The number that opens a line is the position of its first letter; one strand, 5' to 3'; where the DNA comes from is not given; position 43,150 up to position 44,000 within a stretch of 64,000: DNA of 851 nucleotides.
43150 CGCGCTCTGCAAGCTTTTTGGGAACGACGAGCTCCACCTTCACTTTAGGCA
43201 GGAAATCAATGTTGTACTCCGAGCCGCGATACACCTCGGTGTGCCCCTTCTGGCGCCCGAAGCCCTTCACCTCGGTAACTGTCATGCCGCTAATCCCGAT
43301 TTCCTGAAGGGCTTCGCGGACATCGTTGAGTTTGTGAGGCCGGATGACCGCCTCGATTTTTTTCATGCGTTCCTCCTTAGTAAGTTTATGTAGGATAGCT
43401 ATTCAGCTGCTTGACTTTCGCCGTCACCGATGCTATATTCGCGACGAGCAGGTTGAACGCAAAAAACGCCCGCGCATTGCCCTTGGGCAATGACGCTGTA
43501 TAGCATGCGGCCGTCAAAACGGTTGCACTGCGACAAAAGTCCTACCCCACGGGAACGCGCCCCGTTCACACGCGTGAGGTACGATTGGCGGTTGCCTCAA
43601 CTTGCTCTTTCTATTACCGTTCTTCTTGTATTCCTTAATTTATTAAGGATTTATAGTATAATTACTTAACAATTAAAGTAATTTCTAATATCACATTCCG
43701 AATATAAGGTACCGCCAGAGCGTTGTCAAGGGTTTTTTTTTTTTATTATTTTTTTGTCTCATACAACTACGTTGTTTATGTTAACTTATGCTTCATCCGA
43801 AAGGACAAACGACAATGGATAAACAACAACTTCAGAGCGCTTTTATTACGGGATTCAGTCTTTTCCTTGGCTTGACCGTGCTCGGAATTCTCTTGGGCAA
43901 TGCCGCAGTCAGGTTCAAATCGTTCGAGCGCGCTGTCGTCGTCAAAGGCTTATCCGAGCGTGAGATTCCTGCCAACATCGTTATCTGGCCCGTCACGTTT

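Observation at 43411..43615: Candidate novel sRNA with its own consensus promoter, antisense to the glnK-porin-amtB leader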

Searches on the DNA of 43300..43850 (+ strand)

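Call 4: search_rna_families(source=window, start=43300, end=43850, threshold=evalue, max_evalue=10, show_alignments=3)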
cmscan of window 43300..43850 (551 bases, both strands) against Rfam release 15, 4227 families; matches with E-value up to 10: 2.
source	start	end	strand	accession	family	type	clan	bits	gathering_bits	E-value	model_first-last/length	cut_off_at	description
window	43701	43845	-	RF02073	STnc260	Gene; sRNA;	-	16.8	100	7.9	1-176/176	no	Salmonella enterica sRNA STnc260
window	43372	43445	-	RF03113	Poribacteria-1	Gene; sRNA;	-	15.3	74.2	4.7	1-107/107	no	Poribacteria-1 RNA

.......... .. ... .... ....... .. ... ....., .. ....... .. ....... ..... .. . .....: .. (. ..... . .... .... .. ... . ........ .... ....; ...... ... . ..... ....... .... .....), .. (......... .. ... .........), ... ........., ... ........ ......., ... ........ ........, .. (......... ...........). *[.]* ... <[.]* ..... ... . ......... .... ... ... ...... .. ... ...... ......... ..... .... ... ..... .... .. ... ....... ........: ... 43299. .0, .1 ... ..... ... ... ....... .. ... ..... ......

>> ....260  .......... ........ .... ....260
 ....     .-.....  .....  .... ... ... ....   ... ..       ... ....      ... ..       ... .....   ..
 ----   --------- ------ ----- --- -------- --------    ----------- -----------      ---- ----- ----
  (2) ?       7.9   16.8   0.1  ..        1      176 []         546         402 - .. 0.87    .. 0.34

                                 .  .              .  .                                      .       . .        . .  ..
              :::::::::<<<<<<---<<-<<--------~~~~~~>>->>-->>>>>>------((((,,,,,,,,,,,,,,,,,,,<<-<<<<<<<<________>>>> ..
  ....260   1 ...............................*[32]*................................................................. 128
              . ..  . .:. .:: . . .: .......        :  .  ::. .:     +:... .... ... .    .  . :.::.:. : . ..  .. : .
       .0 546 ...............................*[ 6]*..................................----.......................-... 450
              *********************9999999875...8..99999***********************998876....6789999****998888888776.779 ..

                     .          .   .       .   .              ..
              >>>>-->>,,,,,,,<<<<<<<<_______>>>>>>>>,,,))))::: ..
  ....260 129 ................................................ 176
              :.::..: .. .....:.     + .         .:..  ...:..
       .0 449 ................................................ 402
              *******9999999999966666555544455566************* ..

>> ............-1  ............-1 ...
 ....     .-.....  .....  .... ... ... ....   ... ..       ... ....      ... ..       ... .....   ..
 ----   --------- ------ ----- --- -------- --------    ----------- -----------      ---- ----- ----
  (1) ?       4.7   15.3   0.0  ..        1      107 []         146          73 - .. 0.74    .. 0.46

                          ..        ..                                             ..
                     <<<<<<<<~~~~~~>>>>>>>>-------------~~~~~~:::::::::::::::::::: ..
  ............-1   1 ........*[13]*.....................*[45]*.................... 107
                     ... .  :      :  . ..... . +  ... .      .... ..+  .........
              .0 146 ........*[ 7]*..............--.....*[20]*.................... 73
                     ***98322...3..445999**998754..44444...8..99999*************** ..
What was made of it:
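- On 6S RNA: No hit at E<=10 on 43300-43850 (call 4).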

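Call 25: search_dna_similar(query=window:43400-43700:+, collection=plasmids, mode=distant, max_evalue=0.01)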
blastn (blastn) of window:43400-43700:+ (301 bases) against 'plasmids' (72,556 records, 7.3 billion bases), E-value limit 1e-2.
No match.

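Call 26: search_dna_similar(query=window:43400-43700:+, collection=phages, mode=distant, max_evalue=0.01)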
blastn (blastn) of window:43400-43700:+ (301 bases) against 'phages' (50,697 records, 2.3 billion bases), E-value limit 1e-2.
No match.
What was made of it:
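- No hits in plasmid or phage collections (calls 25, 26).
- Tried and rejected: blastn (distant mode) against plasmids and phages found no match (calls 25, 26).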

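Call 37: build_rna_model(alignment_id=A2, structure=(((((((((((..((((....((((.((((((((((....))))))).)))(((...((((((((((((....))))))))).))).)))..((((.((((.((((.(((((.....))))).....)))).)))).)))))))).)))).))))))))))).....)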
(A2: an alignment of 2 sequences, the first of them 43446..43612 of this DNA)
Model R1 built from alignment A2 (2 sequences, 167 columns); structure: as given.
model positions 167; base pairs 61; branch points 2; effective number of sequences 0.53; information 0.59 bits per position. Calibrated on 0.2 Mb of random sequence (short: E-values are rough).
structure used (alignment columns):
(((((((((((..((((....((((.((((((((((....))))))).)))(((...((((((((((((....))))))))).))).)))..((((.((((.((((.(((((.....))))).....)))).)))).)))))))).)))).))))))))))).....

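Call 38: search_with_rna_model(model_id=R1, sources=[window, L003, L004, L005, L006, L007, L008, L009, L010, L011, L012, L013, L014, L015, L016, L017, L018, L019, L020, L021, L022, L023, L024, L025, L026, L027, L028, L029, L031, L033, L035, L036], max_evalue=10, filters=default)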
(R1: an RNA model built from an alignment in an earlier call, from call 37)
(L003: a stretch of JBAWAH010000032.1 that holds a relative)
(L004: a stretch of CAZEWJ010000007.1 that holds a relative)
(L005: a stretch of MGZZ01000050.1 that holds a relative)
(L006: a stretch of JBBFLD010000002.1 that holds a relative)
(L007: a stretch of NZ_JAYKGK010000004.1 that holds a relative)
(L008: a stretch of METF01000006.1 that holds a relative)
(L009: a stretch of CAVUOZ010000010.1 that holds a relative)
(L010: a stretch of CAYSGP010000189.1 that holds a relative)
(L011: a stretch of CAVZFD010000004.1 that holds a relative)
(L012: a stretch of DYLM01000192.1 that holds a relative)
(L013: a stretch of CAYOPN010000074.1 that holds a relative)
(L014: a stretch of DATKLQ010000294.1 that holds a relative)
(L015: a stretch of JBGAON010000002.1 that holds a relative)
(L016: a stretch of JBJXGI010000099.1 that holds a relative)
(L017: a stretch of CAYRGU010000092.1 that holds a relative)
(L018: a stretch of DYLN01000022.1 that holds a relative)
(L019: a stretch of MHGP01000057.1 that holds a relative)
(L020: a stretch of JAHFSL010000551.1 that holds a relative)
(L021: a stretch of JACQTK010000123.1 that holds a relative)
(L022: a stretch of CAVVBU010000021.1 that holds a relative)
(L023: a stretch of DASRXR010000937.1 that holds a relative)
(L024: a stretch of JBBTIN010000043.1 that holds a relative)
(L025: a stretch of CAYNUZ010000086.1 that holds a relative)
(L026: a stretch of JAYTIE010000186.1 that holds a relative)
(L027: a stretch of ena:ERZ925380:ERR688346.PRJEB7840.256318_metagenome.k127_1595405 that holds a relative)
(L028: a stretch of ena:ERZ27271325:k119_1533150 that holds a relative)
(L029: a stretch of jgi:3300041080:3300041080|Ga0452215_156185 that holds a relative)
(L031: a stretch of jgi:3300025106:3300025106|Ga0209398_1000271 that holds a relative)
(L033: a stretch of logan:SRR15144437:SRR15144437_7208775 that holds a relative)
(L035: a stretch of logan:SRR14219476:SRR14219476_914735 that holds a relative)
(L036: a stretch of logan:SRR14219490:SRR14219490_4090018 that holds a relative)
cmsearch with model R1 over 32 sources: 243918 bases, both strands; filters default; matches with E-value up to 10: 3.
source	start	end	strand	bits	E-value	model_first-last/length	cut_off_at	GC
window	43446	43612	+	205.7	3e-48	1-167/167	no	0.57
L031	6122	6176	+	9.3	5.1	1-167/167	no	0.73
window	43475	43492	-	8.7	7.1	30-47/167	no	0.56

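Call 44: search_with_rna_model(model_id=R1, sources=[L039, L040, L041, L042, L043], max_evalue=10, filters=off, show_alignments=4)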
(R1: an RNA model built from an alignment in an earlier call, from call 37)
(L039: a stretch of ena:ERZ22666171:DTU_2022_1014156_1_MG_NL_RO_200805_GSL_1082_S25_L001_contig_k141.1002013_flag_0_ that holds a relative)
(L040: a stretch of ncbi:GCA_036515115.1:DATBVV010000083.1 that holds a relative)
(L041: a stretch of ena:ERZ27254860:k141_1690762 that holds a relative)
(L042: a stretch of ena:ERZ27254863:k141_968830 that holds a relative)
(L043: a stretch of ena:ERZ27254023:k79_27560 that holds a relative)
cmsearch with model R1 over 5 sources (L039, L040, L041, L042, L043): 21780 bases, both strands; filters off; matches with E-value up to 10: 72.
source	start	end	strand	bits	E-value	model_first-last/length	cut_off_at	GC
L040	3729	3897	-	89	1.2e-20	1-167/167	no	0.58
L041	1542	1710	-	89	1.2e-20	1-167/167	no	0.58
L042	1802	1970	-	89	1.2e-20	1-167/167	no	0.58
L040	3734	3902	+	21.5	0.00046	1-167/167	no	0.6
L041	1547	1715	+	21.5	0.00046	1-167/167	no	0.6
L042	1807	1975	+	21.5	0.00046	1-167/167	no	0.6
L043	2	65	-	20.2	0.00094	27-90/167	no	0.59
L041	4903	4937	-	11.8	0.11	1-167/167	no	0.37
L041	4905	4945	+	11.7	0.12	1-167/167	no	0.34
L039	2488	2521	-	8.2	0.82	1-167/167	no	0.62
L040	1131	1269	-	8.1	0.9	1-167/167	no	0.5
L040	2049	2087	-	7.8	1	1-167/167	no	0.69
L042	121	159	-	7.8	1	1-167/167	no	0.69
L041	4557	4575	-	7.2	1.4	1-167/167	no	0.63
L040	2666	2713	+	7.2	1.5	1-167/167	no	0.58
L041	479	526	+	7.2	1.5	1-167/167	no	0.58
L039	602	627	-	7.2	1.5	1-167/167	no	0.62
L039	3344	3460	+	6.9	1.8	1-167/167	no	0.59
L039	1647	1714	+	6.4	2.4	1-167/167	no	0.6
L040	3160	3233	-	6.2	2.6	1-167/167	no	0.54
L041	973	1046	-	6.2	2.6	1-167/167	no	0.54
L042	1232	1305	-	6.2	2.6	1-167/167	no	0.54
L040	3410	3438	+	6.2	2.6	1-167/167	no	0.45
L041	1223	1251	+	6.2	2.6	1-167/167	no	0.45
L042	1482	1510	+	6.2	2.6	1-167/167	no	0.45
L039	2055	2106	+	6.1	2.8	1-167/167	no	0.48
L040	949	973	-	5.7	3.4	1-167/167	no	0.52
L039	3084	3125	-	5.6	3.6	1-167/167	no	0.64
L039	2402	2448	-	5.5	3.8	1-167/167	no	0.62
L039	894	1006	+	5.5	3.9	1-167/167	no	0.7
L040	986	1025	+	5.5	3.9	93-141/167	no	0.75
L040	1171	1211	+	5.5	4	52-90/167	no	0.54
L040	3594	3618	-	5.5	4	1-167/167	no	0.36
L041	1407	1431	-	5.5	4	1-167/167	no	0.36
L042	1667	1691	-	5.5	4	1-167/167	no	0.36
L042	4501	4561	-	5.4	4.1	1-167/167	no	0.59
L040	2059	2099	+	5.4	4.2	1-167/167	no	0.68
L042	131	171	+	5.4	4.2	1-167/167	no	0.68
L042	727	782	+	5.3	4.4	1-167/167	no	0.59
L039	1451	1479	-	5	5.1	1-167/167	no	0.66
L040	5143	5166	-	4.9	5.3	1-167/167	no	0.54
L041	2955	2978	-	4.9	5.3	1-167/167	no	0.54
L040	1046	1070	-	4.9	5.3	1-167/167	no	0.36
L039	2398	2528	+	4.9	5.4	1-167/167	no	0.61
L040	4462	4481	+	4.7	6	108-127/167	no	0.6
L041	2274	2293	+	4.7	6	108-127/167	no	0.6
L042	2534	2553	+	4.7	6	108-127/167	no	0.6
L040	1965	2034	-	4.7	6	1-167/167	no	0.57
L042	37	106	-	4.7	6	1-167/167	no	0.57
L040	1968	2041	+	4.7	6.1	1-167/167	no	0.58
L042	40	113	+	4.7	6.1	1-167/167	no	0.58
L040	147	237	-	4.7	6.1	1-167/167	no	0.63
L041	5628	5685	-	4.7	6.1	1-167/167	no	0.5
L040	5324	5361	-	4.6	6.4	1-167/167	no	0.5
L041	3136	3173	-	4.6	6.4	1-167/167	no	0.5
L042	3396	3433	-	4.6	6.4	1-167/167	no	0.5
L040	792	852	-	4.4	7.3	1-167/167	no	0.49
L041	4785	4822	-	4.3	7.5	1-167/167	no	0.58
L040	4008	4092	-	4.3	7.6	1-167/167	no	0.54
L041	1821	1905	-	4.3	7.6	1-167/167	no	0.54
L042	2081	2165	-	4.3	7.6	1-167/167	no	0.54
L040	2430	2483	+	4.3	7.6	1-167/167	no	0.59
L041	243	296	+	4.3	7.6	1-167/167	no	0.59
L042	502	555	+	4.3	7.6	1-167/167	no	0.59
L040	1051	1075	+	4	9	1-167/167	no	0.44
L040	4646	4679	+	4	9.2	1-167/167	no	0.53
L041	2458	2491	+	4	9.2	1-167/167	no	0.53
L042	2718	2751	+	4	9.2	1-167/167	no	0.53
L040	508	556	-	3.9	9.4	1-167/167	no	0.63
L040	3405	3433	-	3.9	9.6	1-167/167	no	0.52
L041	1218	1246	-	3.9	9.6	1-167/167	no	0.52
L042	1477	1505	-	3.9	9.6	1-167/167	no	0.52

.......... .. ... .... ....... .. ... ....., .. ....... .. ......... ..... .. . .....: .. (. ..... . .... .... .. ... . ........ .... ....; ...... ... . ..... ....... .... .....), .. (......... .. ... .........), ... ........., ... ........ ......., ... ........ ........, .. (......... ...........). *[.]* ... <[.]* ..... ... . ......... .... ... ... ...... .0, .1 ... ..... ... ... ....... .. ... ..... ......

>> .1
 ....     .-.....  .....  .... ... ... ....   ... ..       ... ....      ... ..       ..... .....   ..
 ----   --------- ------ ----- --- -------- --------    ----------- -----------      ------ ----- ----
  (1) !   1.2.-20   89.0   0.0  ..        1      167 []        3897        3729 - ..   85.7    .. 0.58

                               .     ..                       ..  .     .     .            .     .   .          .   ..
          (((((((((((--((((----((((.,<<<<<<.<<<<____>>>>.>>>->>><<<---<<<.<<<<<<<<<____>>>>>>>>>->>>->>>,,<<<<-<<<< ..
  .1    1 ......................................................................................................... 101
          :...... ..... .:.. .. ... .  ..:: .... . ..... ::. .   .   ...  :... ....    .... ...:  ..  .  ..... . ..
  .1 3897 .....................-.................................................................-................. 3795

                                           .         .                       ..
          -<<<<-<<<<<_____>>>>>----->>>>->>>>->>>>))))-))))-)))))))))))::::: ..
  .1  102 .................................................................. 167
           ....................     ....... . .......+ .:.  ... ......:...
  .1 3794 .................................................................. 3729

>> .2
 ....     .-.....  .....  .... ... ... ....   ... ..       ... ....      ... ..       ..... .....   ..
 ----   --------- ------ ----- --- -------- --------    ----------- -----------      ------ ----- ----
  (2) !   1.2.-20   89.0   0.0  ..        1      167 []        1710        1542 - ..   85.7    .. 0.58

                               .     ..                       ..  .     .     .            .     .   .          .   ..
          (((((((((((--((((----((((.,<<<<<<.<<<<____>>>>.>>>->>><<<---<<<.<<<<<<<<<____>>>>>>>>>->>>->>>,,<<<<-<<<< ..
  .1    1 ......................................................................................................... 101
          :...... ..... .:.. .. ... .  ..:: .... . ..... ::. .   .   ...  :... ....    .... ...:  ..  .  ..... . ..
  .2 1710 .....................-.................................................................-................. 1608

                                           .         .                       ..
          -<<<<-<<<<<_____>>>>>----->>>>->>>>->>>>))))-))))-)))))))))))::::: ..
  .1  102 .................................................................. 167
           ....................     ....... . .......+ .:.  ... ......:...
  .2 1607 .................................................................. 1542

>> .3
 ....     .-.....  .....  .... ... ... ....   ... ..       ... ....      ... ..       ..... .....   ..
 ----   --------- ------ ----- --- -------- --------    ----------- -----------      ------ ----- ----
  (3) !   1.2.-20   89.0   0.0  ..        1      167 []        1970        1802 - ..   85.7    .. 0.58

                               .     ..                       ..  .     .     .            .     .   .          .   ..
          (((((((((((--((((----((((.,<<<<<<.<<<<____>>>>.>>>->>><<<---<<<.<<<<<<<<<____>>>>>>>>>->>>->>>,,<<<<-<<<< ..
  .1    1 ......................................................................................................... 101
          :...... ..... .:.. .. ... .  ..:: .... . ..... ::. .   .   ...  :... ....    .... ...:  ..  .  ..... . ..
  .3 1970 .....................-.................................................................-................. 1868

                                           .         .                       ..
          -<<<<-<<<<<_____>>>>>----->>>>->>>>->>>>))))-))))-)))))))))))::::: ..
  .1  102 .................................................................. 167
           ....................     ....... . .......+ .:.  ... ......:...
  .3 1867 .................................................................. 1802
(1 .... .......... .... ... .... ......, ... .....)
